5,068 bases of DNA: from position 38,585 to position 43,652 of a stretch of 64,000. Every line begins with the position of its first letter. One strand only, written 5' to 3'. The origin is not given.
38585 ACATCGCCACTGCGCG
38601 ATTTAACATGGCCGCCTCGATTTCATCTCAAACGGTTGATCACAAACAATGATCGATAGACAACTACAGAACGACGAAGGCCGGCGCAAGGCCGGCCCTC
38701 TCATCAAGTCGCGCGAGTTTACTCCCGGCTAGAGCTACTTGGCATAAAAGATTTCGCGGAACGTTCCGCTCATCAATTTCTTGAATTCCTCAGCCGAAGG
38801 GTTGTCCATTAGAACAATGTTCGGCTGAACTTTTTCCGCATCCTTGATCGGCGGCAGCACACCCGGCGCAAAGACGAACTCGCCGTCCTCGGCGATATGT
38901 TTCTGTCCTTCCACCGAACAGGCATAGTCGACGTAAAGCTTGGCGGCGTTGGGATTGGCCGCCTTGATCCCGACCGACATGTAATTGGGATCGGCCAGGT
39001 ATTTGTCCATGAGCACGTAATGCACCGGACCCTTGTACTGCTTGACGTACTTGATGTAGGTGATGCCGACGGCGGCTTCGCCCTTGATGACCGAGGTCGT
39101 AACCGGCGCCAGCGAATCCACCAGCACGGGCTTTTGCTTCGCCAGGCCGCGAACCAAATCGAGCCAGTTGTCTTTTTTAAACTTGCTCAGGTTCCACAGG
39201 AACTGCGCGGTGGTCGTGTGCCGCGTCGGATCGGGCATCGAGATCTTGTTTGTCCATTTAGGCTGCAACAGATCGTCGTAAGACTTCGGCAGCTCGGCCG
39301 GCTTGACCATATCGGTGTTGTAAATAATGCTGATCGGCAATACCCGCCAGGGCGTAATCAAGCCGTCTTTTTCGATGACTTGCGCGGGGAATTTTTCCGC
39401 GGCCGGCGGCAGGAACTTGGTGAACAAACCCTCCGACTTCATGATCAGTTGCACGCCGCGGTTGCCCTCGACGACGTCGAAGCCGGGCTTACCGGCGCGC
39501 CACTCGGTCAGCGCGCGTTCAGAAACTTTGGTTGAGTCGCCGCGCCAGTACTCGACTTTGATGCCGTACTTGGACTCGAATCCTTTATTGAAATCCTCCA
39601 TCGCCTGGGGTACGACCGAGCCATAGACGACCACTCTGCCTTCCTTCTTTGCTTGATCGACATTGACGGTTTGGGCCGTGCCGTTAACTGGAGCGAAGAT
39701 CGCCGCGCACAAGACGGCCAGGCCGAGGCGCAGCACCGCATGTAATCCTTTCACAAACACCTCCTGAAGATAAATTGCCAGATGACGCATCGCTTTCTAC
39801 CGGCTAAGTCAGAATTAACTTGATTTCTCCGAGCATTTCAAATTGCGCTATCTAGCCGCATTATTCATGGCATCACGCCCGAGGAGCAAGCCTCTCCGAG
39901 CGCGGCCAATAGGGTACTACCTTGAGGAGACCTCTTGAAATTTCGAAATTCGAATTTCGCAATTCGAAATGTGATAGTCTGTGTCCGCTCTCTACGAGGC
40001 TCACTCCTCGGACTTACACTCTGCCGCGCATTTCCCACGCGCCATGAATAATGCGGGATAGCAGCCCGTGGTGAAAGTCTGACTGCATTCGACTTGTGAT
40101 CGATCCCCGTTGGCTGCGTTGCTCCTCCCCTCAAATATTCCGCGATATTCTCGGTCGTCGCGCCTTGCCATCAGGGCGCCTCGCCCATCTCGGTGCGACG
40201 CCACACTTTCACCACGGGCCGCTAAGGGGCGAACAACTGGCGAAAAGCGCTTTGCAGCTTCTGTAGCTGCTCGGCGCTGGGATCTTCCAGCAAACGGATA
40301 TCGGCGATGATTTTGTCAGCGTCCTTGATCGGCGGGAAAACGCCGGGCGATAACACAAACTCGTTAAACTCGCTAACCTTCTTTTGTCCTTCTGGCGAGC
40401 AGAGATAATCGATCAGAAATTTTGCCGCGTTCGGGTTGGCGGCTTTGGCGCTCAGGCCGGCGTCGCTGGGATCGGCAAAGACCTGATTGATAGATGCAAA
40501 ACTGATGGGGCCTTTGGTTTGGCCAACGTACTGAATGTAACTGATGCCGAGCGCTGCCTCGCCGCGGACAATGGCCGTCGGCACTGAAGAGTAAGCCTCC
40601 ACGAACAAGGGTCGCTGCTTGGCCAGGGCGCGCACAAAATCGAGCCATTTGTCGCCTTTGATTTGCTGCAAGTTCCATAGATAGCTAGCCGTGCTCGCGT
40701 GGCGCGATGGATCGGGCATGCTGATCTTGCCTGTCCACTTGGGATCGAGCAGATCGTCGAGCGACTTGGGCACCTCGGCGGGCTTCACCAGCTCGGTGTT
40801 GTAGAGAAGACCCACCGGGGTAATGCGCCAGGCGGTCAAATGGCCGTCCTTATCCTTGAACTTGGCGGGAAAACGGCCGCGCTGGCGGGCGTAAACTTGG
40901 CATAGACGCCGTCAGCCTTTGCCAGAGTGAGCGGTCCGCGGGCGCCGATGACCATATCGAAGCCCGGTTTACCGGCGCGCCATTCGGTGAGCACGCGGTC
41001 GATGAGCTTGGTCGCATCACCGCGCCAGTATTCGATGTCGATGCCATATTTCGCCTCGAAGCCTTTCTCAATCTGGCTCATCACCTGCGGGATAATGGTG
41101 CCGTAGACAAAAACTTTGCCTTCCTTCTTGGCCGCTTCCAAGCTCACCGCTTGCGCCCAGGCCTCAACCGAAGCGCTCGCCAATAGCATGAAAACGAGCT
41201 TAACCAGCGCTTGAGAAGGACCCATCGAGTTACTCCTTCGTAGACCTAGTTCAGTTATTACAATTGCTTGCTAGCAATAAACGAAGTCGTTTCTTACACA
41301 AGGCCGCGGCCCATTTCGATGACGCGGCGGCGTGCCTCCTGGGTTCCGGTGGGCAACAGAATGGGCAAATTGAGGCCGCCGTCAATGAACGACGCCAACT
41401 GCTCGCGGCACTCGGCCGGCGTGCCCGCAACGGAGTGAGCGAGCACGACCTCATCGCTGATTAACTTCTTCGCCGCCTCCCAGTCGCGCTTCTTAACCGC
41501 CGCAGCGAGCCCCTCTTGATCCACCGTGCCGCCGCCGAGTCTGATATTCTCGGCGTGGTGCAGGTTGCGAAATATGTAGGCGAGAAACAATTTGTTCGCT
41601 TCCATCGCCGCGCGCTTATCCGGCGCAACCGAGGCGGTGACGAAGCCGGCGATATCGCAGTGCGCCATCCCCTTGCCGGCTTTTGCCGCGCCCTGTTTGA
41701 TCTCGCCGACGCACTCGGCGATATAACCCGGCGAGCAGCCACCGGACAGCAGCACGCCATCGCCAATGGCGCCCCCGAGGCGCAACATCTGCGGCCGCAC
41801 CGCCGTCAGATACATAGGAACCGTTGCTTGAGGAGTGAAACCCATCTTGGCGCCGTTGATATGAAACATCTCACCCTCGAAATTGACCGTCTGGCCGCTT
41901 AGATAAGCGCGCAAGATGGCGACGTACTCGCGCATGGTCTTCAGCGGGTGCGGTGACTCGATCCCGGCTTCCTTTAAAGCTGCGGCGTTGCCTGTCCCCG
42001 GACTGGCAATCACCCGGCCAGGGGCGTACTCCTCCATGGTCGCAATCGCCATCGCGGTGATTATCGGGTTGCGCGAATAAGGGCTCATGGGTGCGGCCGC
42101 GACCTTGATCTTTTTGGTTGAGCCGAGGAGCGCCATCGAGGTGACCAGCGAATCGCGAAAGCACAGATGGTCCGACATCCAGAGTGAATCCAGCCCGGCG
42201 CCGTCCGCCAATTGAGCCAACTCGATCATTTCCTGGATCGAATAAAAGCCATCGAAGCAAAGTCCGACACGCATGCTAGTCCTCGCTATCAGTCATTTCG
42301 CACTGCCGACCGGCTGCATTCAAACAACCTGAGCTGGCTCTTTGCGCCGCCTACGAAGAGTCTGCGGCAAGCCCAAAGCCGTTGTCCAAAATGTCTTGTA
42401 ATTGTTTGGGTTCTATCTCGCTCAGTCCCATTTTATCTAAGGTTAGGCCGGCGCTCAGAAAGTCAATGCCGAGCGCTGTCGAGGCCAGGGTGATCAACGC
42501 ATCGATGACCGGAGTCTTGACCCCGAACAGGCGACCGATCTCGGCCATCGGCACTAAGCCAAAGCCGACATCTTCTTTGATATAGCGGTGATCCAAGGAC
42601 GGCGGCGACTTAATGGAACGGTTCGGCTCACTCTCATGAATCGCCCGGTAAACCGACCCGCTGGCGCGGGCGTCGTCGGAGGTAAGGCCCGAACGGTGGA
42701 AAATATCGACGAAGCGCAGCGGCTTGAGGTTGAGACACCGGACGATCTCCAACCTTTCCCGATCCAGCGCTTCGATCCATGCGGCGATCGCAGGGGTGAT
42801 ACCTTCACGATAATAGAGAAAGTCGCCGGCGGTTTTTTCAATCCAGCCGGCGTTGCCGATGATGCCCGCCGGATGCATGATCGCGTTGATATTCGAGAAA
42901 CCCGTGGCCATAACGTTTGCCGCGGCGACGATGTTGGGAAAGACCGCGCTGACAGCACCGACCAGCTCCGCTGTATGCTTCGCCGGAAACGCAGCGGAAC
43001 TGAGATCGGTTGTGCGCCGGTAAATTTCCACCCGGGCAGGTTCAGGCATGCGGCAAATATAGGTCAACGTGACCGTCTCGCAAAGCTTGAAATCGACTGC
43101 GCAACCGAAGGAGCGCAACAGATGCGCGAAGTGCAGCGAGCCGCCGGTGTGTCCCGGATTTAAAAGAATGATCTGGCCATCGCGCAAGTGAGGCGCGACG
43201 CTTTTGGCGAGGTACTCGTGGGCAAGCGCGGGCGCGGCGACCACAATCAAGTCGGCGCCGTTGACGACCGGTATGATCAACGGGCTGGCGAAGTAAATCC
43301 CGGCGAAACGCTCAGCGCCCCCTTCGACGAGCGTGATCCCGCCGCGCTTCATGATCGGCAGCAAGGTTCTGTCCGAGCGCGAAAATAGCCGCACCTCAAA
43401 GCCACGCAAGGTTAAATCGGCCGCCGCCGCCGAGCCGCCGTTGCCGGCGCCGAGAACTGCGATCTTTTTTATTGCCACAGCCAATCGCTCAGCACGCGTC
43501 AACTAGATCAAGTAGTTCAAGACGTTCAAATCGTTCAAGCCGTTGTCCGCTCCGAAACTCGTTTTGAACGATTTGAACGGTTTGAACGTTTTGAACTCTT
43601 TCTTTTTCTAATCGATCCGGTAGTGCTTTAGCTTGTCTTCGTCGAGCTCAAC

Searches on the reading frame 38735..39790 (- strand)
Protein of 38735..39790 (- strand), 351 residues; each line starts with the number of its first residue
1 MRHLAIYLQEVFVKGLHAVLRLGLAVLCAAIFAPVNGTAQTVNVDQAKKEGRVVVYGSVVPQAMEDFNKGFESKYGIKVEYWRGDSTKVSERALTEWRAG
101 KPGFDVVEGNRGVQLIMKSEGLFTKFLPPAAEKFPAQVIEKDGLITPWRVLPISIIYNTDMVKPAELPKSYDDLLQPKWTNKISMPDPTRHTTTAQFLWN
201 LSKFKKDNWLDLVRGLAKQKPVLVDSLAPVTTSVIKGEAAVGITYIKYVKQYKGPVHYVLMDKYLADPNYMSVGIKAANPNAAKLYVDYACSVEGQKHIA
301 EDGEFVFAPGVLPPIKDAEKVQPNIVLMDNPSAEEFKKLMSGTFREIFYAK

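Call 50: search_protein_families(library=pfam, proteins=[window:38735-39790:-], max_evalue=0.0001)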
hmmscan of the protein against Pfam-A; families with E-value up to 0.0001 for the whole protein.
window:38735-39790:- (351 aa): 4 families
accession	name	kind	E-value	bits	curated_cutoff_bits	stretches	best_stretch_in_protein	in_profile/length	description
PF13343.11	SBP_bac_6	-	3.7e-21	76.1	24.6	1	114-321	21-234/245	Bacterial extracellular solute-binding protein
PF13416.11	SBP_bac_8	-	1.9e-18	67.7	27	1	64-305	3-258/279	Bacterial extracellular solute-binding protein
PF01547.30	SBP_bac_1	-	2.9e-16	60.8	26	1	62-297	9-307/307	Bacterial extracellular solute-binding protein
PF13531.11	SBP_bac_11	-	1e-15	58.6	25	1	54-303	3-225/227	Bacterial extracellular solute-binding protein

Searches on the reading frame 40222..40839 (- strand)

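Call 50: search_protein_families(library=pfam, proteins=[window:40222-40839:-], max_evalue=0.0001)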
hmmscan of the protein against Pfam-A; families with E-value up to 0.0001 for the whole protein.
window:40222-40839:- (205 aa): 4 families
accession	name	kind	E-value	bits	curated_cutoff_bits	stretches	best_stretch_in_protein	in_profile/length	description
PF13343.11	SBP_bac_6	-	5.7e-17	62.4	24.6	1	2-173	58-230/245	Bacterial extracellular solute-binding protein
PF13416.11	SBP_bac_8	-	2.9e-14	54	27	1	7-159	93-256/279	Bacterial extracellular solute-binding protein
PF13531.11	SBP_bac_11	-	1.1e-12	48.7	25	1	9-154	81-220/227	Bacterial extracellular solute-binding protein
PF01547.30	SBP_bac_1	-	2.8e-10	41.1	26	1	8-153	111-307/307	Bacterial extracellular solute-binding protein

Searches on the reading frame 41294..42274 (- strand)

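Call 50: search_protein_families(library=pfam, proteins=[window:41294-42274:-], max_evalue=0.0001)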
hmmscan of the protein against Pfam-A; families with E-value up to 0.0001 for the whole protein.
window:41294-42274:- (326 aa): 1 family
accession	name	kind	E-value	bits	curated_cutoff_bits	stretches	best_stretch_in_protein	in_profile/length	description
PF00296.26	Bac_luciferase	-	1.5e-54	185.9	27.9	1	12-301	21-312/314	Luciferase-like monooxygenase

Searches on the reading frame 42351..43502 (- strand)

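Call 50: search_protein_families(library=pfam, proteins=[window:42351-43502:-], max_evalue=0.0001)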
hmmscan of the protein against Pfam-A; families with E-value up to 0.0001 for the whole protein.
window:42351-43502:- (383 aa): 2 families
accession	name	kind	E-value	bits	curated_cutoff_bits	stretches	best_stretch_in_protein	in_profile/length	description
PF02317.23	Octopine_DH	-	2.6e-42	144.8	30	1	194-343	2-149/150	NAD/NADP octopine/nopaline dehydrogenase, alpha-helical domain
PF02558.23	ApbA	-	3.4e-06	27.2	22.2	1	14-114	1-98/150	Ketopantoate reductase PanE/ApbA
